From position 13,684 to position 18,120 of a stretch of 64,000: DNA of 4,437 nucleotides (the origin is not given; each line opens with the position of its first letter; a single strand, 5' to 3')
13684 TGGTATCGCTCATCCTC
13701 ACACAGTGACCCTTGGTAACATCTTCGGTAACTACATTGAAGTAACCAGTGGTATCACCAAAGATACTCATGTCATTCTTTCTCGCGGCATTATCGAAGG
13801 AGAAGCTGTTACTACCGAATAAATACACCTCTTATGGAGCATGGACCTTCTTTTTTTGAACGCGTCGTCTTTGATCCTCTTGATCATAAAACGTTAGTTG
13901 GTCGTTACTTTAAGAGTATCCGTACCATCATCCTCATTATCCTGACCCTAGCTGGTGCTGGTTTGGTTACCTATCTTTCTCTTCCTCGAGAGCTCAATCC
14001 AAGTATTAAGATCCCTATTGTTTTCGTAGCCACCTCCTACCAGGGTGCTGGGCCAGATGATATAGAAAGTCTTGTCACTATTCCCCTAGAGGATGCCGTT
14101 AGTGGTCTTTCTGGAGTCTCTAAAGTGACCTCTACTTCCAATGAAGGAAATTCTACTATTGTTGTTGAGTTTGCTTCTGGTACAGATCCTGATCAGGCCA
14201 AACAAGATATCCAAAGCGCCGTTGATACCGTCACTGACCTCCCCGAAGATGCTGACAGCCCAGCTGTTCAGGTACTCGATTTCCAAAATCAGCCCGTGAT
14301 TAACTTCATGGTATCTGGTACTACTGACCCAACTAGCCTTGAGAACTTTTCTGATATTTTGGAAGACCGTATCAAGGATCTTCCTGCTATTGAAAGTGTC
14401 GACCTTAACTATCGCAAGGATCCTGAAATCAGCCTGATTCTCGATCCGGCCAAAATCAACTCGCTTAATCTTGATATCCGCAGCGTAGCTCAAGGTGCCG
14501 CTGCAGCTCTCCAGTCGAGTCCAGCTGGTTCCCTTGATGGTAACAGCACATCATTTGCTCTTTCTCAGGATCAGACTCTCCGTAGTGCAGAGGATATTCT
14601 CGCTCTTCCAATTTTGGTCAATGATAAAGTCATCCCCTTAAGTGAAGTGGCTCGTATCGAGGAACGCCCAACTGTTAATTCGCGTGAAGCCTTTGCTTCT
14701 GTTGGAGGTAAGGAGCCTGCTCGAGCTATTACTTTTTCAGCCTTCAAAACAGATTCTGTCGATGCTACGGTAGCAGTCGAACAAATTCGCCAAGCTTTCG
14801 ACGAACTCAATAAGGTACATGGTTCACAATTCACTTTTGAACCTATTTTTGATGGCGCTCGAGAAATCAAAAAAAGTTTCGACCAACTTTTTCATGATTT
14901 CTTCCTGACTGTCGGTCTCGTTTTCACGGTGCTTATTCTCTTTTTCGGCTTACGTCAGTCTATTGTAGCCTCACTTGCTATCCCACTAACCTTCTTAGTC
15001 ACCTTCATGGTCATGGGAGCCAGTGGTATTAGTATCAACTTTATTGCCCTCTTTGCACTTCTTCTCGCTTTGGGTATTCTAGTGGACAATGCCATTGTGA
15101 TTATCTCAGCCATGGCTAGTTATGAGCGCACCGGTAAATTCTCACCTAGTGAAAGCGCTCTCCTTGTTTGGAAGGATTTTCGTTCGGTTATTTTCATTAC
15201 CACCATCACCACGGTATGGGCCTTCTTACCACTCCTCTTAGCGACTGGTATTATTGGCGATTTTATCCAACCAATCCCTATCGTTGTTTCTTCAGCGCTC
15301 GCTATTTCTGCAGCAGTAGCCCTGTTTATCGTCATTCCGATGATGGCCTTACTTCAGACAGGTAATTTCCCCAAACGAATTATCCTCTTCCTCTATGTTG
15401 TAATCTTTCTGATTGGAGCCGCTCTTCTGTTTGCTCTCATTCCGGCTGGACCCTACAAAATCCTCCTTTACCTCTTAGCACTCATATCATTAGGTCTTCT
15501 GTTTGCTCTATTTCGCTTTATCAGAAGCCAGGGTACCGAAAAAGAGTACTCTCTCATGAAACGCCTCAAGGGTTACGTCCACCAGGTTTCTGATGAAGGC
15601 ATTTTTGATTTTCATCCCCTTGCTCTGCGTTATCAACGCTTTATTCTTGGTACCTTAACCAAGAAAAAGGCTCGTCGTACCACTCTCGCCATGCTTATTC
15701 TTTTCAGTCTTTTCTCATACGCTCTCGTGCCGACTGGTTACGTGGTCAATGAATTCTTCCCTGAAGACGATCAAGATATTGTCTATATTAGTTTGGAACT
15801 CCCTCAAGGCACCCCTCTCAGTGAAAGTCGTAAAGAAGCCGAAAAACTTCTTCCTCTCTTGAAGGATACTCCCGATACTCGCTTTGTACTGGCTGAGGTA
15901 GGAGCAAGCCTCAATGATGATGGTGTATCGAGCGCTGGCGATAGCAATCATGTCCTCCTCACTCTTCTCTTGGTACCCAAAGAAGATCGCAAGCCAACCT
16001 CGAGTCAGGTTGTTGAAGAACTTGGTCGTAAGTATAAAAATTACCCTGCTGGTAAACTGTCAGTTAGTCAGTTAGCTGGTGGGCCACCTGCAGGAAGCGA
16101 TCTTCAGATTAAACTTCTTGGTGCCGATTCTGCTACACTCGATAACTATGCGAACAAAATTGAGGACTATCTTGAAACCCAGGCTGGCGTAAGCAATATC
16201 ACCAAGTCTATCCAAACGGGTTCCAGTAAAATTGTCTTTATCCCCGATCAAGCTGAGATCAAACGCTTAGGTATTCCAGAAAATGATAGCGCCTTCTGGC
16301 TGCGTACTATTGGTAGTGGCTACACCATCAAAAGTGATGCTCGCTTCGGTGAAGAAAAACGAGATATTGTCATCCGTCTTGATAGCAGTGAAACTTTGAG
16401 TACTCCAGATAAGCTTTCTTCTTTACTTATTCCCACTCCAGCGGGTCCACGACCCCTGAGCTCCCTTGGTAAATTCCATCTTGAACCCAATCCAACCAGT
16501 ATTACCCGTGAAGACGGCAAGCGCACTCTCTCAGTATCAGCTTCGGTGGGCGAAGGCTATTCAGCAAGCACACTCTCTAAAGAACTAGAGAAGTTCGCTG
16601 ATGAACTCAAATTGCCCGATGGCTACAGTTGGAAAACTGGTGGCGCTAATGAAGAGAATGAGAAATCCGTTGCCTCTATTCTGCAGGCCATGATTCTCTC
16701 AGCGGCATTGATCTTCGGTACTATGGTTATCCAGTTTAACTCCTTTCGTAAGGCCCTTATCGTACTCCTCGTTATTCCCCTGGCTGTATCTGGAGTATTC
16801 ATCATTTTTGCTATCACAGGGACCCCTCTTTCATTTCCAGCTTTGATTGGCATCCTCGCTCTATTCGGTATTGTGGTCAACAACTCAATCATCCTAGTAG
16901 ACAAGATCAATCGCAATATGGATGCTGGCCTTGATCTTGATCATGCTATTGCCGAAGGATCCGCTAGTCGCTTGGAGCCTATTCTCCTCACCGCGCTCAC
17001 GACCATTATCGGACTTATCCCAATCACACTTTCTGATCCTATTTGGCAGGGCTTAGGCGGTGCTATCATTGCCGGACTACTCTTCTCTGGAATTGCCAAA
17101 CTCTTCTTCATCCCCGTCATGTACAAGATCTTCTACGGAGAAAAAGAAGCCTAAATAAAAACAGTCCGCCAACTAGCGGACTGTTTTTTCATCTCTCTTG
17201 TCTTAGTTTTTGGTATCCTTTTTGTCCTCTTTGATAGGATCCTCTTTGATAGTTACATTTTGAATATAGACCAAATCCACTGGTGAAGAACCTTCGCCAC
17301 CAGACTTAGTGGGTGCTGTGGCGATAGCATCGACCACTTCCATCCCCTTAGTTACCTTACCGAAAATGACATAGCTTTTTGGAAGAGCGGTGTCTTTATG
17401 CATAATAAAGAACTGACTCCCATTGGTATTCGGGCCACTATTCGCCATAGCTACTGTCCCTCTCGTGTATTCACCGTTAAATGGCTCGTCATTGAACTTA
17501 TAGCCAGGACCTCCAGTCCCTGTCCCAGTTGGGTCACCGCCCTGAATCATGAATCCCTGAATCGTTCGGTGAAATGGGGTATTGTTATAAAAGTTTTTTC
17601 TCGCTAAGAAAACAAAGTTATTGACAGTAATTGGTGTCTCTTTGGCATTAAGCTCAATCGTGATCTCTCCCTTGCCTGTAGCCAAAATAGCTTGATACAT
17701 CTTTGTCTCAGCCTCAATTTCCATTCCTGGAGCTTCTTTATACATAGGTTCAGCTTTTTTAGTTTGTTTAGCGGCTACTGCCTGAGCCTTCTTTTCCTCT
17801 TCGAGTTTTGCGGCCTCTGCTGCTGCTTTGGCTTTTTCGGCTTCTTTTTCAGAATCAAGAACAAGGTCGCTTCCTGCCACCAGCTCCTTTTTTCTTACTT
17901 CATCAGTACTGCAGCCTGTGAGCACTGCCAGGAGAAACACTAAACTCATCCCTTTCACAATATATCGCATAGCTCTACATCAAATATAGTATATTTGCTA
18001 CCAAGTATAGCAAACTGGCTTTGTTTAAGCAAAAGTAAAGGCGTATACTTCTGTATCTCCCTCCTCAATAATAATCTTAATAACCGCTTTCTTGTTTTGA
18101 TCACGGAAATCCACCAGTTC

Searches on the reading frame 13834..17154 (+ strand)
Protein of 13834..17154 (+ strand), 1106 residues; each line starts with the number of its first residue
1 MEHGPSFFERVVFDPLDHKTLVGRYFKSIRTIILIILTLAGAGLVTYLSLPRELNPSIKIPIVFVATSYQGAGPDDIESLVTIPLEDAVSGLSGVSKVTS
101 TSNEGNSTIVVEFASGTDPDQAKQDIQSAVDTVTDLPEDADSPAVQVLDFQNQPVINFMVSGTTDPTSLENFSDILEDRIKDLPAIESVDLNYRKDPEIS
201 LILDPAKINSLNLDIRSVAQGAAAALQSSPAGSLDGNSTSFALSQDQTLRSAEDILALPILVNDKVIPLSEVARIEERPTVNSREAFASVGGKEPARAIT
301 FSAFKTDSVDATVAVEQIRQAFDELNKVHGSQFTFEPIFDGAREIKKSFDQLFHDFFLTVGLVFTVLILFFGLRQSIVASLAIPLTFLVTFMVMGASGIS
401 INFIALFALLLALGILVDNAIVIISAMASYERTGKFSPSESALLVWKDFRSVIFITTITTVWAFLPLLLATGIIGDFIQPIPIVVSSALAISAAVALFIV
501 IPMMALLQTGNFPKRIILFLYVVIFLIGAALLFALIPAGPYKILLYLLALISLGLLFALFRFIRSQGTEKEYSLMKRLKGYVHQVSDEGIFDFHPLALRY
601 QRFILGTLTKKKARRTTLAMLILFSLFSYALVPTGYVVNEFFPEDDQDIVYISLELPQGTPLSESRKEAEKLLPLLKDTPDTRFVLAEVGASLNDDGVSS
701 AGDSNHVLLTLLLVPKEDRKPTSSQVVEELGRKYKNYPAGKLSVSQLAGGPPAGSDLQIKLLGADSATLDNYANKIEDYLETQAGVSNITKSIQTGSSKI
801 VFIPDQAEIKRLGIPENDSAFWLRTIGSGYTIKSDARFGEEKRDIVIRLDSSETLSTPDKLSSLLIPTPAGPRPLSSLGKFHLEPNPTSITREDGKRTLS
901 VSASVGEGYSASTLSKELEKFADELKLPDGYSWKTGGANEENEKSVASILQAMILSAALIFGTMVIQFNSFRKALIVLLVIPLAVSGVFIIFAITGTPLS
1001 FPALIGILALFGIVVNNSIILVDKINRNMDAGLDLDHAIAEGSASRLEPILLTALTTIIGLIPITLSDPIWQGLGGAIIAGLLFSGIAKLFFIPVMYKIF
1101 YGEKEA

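Call 45: search_protein_families(library=pfam, proteins=[window:13834-17154:+], max_evalue=0.001)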
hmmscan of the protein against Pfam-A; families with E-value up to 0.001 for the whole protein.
window:13834-17154:+ (1106 aa): 2 families
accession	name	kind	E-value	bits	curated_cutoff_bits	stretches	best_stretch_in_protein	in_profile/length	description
PF00873.25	ACR_tran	-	3.7e-162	541.8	28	2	32-505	12-486/1021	AcrB/AcrD/AcrF family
PF02355.23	SecD_SecF_C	-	0.00034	20.5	20.5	1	947-1084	31-170/189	Protein export membrane protein SecD/SecF, C-terminal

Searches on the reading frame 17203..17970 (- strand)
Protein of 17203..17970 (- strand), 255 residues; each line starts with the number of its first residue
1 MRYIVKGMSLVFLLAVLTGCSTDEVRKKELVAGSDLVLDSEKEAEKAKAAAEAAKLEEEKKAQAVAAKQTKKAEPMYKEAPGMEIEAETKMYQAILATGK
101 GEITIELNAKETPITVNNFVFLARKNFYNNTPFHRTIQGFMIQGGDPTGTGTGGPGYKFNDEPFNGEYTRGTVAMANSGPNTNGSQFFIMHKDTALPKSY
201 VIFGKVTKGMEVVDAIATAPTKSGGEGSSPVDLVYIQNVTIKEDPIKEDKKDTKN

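Call 55: search_protein_families(library=pfam, proteins=[window:17203-17970:-], max_evalue=0.0001)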
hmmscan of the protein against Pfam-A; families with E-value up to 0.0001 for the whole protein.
window:17203-17970:- (255 aa): 1 family
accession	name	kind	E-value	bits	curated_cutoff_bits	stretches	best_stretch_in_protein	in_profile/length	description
PF00160.26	Pro_isomerase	-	9.2e-44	149.9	21.7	1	96-239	4-157/159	Cyclophilin type peptidyl-prolyl cis-trans isomerase/CLD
